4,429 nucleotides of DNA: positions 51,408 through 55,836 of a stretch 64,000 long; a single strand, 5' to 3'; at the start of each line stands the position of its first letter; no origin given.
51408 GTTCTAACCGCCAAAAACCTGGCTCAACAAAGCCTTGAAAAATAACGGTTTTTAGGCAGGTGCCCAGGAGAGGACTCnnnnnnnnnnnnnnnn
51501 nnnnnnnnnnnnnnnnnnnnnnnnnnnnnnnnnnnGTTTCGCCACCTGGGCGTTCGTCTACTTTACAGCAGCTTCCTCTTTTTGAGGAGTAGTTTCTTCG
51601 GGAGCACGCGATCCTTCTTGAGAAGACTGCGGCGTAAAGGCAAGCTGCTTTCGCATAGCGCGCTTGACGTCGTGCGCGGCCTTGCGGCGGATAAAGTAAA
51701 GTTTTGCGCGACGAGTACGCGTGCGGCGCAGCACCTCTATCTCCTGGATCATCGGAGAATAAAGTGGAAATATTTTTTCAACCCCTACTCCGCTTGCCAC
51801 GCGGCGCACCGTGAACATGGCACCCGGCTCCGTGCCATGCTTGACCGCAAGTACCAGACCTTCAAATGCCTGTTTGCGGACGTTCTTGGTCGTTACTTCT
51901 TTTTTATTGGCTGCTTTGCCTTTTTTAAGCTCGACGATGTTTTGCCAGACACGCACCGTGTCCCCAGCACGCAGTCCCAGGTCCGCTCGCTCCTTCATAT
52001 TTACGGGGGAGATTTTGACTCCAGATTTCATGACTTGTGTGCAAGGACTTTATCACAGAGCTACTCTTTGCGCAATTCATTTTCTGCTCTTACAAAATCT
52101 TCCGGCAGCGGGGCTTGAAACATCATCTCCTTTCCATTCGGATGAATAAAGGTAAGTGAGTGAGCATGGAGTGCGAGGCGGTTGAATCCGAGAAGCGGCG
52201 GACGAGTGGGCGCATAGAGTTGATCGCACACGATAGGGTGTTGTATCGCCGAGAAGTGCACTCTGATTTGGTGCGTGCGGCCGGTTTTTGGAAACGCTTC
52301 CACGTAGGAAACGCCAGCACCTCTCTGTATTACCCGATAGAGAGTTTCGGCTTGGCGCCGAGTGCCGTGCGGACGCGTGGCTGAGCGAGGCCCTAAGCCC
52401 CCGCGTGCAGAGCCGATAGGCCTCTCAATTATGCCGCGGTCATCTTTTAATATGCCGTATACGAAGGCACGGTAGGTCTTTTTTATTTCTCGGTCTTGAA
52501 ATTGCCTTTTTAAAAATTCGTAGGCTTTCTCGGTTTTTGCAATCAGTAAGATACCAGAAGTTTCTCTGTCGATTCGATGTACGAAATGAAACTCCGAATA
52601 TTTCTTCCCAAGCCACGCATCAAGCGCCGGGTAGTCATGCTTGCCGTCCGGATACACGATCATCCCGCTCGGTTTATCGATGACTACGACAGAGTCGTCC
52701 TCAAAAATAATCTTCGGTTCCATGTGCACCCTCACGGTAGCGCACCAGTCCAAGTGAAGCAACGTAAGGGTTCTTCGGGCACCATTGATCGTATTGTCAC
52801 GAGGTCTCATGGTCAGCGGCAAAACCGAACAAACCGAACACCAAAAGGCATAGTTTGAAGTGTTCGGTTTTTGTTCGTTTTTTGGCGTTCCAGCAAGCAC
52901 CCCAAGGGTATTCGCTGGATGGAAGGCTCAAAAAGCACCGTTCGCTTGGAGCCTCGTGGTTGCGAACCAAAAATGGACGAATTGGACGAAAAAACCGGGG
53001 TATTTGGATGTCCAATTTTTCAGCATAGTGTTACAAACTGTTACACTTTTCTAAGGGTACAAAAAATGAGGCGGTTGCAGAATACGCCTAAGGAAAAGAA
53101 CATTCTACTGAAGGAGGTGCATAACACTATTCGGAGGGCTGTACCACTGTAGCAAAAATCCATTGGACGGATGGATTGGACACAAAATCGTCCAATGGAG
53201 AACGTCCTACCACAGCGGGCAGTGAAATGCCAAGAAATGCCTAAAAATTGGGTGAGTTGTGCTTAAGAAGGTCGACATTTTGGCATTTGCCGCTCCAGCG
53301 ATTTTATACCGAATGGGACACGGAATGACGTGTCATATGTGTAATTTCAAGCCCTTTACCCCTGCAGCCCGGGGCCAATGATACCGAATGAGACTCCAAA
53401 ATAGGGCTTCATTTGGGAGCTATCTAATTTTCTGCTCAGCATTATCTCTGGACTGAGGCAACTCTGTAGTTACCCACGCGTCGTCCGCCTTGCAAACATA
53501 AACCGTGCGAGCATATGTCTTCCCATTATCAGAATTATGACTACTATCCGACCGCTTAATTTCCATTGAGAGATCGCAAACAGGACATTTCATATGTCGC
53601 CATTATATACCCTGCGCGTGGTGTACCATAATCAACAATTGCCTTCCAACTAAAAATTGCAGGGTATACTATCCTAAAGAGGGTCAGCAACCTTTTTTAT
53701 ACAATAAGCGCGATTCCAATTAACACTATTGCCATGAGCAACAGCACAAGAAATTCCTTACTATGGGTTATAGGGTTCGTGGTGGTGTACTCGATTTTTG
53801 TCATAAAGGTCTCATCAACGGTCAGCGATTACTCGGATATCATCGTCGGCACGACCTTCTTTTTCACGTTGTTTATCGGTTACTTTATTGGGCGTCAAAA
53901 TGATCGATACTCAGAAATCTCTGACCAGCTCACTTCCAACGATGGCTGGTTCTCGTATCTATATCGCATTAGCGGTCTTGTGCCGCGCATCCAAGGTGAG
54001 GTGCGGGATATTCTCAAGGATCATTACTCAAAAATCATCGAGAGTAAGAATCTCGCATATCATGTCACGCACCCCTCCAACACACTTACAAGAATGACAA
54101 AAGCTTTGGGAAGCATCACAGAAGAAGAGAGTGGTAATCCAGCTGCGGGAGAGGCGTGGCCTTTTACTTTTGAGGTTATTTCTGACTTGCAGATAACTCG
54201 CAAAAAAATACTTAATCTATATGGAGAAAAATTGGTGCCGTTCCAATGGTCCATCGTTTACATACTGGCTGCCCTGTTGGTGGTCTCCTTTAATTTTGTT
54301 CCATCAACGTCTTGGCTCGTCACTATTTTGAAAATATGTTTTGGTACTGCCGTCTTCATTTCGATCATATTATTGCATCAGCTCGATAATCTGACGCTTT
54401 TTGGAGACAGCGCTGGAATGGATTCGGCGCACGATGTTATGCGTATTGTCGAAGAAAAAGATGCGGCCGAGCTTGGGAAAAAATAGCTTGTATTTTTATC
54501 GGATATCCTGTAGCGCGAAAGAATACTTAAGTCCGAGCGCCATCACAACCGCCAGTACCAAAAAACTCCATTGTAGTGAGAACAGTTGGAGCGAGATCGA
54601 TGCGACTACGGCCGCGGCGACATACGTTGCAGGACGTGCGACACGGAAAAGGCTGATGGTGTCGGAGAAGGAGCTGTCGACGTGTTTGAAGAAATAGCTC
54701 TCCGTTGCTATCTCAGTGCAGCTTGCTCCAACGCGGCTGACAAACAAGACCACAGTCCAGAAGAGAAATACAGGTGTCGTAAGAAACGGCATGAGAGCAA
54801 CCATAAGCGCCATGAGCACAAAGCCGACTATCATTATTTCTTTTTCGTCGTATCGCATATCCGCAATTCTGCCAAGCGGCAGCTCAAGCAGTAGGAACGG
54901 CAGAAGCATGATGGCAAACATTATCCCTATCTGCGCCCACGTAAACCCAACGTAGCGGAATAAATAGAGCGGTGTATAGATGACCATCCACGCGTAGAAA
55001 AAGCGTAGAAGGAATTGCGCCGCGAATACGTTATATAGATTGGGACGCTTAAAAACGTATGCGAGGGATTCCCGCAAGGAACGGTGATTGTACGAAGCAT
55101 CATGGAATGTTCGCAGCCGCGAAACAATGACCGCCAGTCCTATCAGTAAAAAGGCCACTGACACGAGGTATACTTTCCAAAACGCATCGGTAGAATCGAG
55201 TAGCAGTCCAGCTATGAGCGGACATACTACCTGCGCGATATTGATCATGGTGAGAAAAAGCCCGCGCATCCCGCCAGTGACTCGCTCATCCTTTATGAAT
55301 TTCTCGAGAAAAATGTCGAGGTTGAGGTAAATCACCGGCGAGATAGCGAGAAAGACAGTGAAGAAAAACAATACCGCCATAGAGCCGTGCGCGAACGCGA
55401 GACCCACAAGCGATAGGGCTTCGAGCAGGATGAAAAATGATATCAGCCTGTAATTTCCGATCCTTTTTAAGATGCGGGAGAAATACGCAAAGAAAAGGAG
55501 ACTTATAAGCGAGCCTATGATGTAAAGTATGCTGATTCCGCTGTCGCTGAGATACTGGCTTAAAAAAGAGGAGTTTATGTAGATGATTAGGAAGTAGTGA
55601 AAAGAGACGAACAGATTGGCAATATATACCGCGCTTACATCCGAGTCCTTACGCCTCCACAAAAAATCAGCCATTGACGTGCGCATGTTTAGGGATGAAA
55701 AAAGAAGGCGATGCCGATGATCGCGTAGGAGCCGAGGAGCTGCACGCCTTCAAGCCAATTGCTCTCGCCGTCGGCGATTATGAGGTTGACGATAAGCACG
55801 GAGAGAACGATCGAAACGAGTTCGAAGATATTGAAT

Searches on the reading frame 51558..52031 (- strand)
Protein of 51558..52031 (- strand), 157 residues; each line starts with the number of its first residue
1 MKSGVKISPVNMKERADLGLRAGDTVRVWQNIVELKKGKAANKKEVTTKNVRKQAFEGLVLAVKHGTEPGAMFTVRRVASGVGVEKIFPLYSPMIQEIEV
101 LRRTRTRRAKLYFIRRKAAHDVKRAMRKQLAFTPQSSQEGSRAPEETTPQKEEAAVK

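Call 7: search_protein_families(library=pfam, proteins=[window:51558-52031:-], max_evalue=0.01)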
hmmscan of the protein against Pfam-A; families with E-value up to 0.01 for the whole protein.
window:51558-52031:- (157 aa): 1 family
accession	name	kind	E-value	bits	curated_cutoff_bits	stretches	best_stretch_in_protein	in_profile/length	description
PF01245.26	Ribosomal_L19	-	1.6e-25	89.6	22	1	20-120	18-104/111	Ribosomal protein L19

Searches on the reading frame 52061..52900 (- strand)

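Call 7: search_protein_families(library=pfam, proteins=[window:52061-52900:-], max_evalue=0.01)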
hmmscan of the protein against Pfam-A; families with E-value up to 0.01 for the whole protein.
window:52061-52900:- (279 aa): 1 family
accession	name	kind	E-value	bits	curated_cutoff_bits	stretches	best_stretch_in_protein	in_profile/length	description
PF00849.27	PseudoU_synth_2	-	2.2e-33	116.1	26.8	1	71-218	2-152/152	RNA pseudouridylate synthase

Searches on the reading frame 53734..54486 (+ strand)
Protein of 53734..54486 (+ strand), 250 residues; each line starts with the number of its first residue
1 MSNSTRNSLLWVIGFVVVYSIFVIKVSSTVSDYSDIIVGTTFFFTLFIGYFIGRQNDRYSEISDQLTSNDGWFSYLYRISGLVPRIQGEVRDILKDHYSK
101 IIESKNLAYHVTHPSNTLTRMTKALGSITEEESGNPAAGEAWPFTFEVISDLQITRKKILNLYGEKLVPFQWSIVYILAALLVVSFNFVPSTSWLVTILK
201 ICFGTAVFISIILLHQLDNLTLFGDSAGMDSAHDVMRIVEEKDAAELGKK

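Call 33: search_protein_families(library=pfam, proteins=[window:53734-54486:+], max_evalue=0.001)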
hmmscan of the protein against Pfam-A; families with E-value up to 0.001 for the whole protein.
window:53734-54486:+ (250 aa): 1 family
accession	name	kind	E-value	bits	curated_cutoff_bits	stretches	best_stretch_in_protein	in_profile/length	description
PF14023.12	Bestrophin-like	-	1e-06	28.9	32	1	40-219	37-219/232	Bestrophin-like domain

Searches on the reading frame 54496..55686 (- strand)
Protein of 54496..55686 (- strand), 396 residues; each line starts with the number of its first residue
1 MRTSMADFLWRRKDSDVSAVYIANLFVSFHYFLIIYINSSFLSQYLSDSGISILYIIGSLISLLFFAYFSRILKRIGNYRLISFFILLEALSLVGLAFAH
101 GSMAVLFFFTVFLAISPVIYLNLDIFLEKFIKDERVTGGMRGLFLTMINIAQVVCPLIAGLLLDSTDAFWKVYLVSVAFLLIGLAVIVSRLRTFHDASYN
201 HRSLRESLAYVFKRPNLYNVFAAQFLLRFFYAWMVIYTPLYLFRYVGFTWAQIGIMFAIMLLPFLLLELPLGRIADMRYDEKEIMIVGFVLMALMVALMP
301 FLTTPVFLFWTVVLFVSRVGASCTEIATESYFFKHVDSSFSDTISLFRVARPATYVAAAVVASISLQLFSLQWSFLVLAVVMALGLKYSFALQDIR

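Call 33: search_protein_families(library=pfam, proteins=[window:54496-55686:-], max_evalue=0.001)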
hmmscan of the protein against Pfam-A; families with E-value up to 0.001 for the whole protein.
window:54496-55686:- (396 aa): 2 families
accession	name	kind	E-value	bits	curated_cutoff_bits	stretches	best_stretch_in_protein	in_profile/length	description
PF07690.21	MFS_1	-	3.3e-25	89.2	33.4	2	21-259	2-246/347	Major Facilitator Superfamily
PF12832.13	MFS_1_like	-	0.00036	20.1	25.2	1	37-168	230-367/373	MFS_1 like family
